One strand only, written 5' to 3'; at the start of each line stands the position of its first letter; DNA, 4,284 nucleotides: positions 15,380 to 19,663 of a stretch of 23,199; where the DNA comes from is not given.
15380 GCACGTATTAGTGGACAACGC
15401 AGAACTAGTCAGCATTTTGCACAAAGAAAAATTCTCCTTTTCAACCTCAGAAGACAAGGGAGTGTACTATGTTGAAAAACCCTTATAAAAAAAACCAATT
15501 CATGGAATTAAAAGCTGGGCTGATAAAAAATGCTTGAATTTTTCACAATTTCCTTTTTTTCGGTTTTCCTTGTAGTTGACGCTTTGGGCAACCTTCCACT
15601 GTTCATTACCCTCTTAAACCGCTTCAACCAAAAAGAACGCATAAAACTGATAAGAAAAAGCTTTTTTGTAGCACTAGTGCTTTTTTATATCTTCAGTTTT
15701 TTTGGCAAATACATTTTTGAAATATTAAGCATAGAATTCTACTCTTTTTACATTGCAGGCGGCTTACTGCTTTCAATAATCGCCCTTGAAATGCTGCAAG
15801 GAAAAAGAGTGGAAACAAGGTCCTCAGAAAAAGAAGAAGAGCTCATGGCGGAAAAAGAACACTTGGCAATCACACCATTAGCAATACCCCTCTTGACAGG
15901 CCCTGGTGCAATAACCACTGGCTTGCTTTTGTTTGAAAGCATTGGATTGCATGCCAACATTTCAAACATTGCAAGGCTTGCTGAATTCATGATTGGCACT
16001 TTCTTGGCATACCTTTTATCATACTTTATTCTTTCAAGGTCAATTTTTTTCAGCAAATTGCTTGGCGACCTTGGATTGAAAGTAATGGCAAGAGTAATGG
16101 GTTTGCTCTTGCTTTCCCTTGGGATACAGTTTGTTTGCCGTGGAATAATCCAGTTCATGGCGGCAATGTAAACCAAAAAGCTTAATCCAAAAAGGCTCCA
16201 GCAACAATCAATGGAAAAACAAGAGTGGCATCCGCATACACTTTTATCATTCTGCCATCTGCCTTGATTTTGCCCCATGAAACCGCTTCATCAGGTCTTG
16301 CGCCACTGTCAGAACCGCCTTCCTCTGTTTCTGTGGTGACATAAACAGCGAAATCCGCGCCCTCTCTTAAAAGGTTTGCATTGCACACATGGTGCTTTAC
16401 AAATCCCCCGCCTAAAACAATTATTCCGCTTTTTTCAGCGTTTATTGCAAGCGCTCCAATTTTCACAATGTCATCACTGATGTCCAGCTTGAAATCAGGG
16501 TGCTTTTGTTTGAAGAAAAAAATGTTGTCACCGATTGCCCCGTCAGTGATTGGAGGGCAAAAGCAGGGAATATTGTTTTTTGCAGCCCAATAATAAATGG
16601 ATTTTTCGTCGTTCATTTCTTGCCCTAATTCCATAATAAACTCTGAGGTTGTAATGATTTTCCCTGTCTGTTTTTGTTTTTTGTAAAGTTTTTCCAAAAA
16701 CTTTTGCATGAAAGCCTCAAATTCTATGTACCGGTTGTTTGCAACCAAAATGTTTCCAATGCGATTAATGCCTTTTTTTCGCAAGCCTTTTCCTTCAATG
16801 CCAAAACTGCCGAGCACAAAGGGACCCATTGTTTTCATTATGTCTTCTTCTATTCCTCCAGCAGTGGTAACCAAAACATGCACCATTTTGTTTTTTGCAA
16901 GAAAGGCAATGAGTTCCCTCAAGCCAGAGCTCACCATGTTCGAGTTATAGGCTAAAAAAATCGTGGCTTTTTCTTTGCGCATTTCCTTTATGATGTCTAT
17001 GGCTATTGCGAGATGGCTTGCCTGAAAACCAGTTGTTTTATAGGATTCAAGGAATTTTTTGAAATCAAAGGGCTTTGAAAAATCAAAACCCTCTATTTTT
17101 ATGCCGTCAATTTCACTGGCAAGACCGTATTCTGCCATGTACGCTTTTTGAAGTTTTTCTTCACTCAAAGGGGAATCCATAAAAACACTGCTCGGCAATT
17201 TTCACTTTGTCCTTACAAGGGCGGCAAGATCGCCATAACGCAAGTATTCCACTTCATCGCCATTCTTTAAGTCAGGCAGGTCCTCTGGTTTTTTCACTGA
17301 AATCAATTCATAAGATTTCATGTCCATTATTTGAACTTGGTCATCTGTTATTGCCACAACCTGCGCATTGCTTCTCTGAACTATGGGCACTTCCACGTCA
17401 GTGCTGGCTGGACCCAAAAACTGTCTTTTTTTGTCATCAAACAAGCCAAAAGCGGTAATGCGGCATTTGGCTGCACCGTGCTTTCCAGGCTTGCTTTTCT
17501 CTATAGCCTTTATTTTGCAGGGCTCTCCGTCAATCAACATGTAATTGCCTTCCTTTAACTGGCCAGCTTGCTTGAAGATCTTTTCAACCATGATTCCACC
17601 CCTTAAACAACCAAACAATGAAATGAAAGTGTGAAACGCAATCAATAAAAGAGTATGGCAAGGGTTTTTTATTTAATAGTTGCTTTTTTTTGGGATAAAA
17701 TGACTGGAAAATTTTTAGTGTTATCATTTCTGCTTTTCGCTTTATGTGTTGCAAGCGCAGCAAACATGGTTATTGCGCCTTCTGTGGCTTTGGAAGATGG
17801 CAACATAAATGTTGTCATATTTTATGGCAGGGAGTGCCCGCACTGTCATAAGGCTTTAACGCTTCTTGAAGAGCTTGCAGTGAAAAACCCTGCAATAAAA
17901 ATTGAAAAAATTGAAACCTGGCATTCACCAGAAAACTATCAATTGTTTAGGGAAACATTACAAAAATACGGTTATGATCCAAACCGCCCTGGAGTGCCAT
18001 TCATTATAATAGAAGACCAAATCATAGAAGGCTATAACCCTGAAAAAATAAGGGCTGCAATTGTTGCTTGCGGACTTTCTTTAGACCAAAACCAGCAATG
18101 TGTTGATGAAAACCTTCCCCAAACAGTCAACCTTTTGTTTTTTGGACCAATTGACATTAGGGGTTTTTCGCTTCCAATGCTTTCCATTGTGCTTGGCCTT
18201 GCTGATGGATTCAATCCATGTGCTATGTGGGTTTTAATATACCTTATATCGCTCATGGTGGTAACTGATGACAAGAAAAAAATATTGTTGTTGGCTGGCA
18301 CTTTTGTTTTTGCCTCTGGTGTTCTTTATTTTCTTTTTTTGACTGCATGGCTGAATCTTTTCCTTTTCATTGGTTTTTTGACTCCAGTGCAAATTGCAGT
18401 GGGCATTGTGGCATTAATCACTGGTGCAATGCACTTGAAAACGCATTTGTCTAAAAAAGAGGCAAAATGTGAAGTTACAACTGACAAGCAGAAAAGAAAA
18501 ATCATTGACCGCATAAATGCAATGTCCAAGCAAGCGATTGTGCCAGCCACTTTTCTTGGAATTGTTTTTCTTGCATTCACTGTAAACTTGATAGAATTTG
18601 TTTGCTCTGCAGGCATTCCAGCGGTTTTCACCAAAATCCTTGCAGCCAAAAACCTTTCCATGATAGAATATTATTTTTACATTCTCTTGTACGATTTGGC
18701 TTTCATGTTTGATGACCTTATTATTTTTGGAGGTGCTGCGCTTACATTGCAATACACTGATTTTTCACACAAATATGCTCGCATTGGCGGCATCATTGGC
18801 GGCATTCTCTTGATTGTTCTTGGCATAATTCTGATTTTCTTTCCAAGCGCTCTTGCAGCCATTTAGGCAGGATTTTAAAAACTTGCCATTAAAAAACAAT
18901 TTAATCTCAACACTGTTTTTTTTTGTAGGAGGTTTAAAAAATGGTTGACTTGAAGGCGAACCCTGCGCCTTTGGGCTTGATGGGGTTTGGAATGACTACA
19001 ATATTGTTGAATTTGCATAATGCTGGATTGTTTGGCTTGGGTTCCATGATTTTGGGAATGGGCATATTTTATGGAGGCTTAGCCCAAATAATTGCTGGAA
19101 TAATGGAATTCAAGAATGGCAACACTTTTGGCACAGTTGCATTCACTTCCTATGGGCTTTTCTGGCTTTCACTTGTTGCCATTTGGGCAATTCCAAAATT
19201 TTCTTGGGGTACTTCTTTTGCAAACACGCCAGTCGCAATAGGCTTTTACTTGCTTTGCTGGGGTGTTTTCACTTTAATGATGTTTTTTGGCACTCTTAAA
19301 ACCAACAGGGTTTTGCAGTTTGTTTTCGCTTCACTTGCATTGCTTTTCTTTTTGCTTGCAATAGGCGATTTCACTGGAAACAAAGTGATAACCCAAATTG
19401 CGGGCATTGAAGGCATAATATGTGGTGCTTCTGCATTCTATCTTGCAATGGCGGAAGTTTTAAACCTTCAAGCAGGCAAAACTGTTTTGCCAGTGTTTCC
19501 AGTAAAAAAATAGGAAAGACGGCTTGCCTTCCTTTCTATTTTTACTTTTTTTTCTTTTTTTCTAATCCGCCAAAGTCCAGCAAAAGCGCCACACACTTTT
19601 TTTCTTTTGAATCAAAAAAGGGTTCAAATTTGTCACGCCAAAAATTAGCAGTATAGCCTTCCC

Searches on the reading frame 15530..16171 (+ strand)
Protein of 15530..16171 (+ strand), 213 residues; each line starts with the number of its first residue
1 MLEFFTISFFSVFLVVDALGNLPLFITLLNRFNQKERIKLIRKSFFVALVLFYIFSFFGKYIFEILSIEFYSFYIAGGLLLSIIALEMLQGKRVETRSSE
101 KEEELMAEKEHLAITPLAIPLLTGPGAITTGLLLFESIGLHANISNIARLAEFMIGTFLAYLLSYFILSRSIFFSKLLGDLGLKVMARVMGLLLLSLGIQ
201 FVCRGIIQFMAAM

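Call 96: search_protein_families(library=pfam, proteins=[window:15530-16171:+], max_evalue=0.00001)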
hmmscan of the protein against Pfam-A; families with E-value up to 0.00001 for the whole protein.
window:15530-16171:+ (213 aa): 1 family
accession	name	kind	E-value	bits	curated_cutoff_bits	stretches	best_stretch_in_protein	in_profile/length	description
PF01914.23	MarC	-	5.6e-51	173.3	23.9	1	3-209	2-202/203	MarC family integral membrane protein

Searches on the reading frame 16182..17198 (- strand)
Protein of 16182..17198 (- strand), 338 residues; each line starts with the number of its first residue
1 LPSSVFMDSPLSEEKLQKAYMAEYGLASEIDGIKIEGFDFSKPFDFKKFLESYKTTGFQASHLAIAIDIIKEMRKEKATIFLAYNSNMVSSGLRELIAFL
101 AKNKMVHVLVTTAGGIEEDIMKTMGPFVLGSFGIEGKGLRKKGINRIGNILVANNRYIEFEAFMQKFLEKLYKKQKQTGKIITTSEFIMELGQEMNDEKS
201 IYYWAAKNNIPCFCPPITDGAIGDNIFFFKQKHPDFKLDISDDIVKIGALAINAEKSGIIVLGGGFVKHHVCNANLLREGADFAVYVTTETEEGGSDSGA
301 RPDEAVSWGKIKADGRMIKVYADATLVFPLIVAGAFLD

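Call 96: search_protein_families(library=pfam, proteins=[window:16182-17198:-], max_evalue=0.00001)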
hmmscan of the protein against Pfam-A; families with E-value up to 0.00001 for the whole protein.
window:16182-17198:- (338 aa): 1 family
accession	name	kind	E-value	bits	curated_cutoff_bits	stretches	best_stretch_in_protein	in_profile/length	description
PF01916.23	DS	-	3.4e-114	381.4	27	1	49-334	2-287/288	Deoxyhypusine synthase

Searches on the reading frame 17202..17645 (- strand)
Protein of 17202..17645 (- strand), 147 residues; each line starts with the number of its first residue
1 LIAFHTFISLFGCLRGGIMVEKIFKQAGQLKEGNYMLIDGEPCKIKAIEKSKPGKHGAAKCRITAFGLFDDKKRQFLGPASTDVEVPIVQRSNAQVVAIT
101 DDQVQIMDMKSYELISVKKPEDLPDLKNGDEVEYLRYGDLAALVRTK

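Call 107: search_protein_families(library=pfam, proteins=[window:17202-17645:-], max_evalue=0.001)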
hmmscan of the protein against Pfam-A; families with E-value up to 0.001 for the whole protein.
window:17202-17645:- (147 aa): 3 families
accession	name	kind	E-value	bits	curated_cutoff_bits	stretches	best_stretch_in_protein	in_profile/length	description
PF21485.3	IF5A-like_N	-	4.7e-17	62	27.1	1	25-81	6-62/63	Translation initiation factor 5A-like, N-terminal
PF08207.18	EFP_N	-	1.3e-06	28.7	23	1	27-58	2-33/58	Elongation factor P (EF-P) KOW-like domain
PF01287.26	eIF-5a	-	7.1e-05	23.3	24.2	1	88-125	1-37/69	Eukaryotic elongation factor 5A hypusine, DNA-binding OB fold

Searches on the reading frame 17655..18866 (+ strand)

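Call 74: search_protein_families(library=pfam, proteins=[window:17655-18866:+], max_evalue=0.01)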
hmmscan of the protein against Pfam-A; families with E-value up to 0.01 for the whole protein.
window:17655-18866:+ (403 aa): 2 families
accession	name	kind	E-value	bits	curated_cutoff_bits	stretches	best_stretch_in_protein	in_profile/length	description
PF00462.30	Glutaredoxin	-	6.1e-06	26.8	22.9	1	53-124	1-60/60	Glutaredoxin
PF13098.12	Thioredoxin_2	-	0.0089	16.8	27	0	47-131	3-98/104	Thioredoxin-like domain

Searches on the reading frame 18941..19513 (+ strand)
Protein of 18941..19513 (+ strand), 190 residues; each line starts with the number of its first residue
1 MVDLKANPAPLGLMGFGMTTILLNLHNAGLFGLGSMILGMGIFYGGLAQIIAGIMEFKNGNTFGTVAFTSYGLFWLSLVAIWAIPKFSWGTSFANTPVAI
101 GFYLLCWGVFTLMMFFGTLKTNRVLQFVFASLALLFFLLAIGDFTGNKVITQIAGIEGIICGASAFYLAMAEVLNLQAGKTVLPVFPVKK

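Call 74: search_protein_families(library=pfam, proteins=[window:18941-19513:+], max_evalue=0.01)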
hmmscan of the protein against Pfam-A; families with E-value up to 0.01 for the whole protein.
window:18941-19513:+ (190 aa): 1 family
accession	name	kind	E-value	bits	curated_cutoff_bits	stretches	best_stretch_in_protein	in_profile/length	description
PF01184.24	Gpr1_Fun34_YaaH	-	7.8e-48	163.3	25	1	6-188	18-205/207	GPR1/FUN34/yaaH family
